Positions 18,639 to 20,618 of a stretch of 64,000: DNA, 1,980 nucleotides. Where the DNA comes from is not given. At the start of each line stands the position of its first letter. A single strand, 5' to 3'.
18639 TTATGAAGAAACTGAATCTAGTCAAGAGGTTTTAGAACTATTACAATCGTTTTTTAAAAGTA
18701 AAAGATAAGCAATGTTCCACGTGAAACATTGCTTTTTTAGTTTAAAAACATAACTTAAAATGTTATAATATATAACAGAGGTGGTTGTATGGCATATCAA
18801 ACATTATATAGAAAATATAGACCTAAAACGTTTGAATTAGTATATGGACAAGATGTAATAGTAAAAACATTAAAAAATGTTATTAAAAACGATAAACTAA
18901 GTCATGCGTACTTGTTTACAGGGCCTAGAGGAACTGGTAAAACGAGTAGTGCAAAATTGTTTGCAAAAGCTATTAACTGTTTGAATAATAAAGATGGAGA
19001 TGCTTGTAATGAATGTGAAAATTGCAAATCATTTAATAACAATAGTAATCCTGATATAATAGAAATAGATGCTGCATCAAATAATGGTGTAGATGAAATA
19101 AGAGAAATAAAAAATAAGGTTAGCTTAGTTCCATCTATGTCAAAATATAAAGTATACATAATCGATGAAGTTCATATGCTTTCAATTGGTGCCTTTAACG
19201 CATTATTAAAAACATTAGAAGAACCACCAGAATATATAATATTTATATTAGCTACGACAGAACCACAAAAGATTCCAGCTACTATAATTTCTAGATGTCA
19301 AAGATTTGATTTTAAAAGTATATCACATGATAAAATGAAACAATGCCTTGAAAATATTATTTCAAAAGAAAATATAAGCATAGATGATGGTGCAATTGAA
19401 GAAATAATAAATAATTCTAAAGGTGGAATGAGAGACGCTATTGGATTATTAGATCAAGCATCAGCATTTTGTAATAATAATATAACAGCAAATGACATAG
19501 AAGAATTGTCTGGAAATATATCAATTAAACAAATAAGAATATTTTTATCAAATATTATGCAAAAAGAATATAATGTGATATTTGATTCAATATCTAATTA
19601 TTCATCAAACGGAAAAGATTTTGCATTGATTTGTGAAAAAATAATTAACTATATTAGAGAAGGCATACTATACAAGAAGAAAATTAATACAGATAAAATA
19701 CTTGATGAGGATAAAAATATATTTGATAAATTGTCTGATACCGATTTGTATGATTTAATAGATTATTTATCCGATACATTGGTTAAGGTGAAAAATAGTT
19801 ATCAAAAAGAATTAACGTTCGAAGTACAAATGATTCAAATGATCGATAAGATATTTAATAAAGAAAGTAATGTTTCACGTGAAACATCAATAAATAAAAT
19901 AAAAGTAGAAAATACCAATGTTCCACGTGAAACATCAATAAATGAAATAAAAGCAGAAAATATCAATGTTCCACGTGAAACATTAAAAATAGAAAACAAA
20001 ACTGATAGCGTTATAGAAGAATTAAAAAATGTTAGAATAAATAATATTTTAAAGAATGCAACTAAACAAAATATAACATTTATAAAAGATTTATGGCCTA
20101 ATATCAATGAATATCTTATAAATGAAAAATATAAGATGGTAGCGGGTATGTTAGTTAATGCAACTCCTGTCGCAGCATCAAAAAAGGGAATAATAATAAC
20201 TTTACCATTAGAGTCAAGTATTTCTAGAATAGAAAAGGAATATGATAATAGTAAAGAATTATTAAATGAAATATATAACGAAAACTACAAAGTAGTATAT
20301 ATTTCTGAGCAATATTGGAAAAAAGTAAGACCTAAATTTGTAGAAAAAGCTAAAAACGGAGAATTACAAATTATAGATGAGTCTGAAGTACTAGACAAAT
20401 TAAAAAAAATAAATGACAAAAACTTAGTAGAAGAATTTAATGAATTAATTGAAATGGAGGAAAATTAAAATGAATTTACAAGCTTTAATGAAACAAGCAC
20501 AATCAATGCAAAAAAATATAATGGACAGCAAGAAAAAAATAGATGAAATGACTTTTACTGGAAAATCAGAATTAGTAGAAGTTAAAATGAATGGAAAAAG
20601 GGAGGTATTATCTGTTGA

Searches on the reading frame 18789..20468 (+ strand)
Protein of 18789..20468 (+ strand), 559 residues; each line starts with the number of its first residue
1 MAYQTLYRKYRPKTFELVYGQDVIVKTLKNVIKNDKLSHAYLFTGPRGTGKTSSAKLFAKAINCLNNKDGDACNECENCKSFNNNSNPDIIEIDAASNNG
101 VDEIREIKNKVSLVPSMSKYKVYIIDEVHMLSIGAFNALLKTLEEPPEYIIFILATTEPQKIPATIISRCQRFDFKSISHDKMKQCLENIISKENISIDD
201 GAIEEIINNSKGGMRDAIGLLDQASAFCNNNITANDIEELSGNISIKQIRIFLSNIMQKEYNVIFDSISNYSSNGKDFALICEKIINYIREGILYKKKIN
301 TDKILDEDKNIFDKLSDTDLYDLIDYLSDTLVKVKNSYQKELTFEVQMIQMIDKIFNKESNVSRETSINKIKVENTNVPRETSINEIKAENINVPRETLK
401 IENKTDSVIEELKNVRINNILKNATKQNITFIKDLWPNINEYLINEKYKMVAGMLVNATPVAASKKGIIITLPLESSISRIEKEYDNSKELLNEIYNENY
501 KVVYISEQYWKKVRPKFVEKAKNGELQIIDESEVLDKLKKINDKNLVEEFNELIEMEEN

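Call 85: search_protein_families(library=pfam, proteins=[window:18789-20468:+], max_evalue=0.00001)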
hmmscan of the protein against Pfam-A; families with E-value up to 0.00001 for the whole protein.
window:18789-20468:+ (559 aa): 4 families
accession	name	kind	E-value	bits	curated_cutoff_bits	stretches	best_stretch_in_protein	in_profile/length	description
PF13177.12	DNA_pol3_delta2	-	1.8e-50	171.5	27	1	21-178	2-160/161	DNA polymerase III, delta subunit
PF00004.35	AAA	-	4.7e-12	46.9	21.2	1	42-173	2-126/131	ATPase family associated with various cellular activities (AAA)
PF22608.2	DNAX_ATPase_lid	-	5.9e-11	42.4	27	1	184-229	3-48/49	DNA polymerase III clamp loader subunit, ATPase lid domain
PF21960.2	RCF1-5-like_lid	-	6.3e-06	26.5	27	0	185-221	1-38/43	RCF1/5-like, AAA+ ATPase lid domain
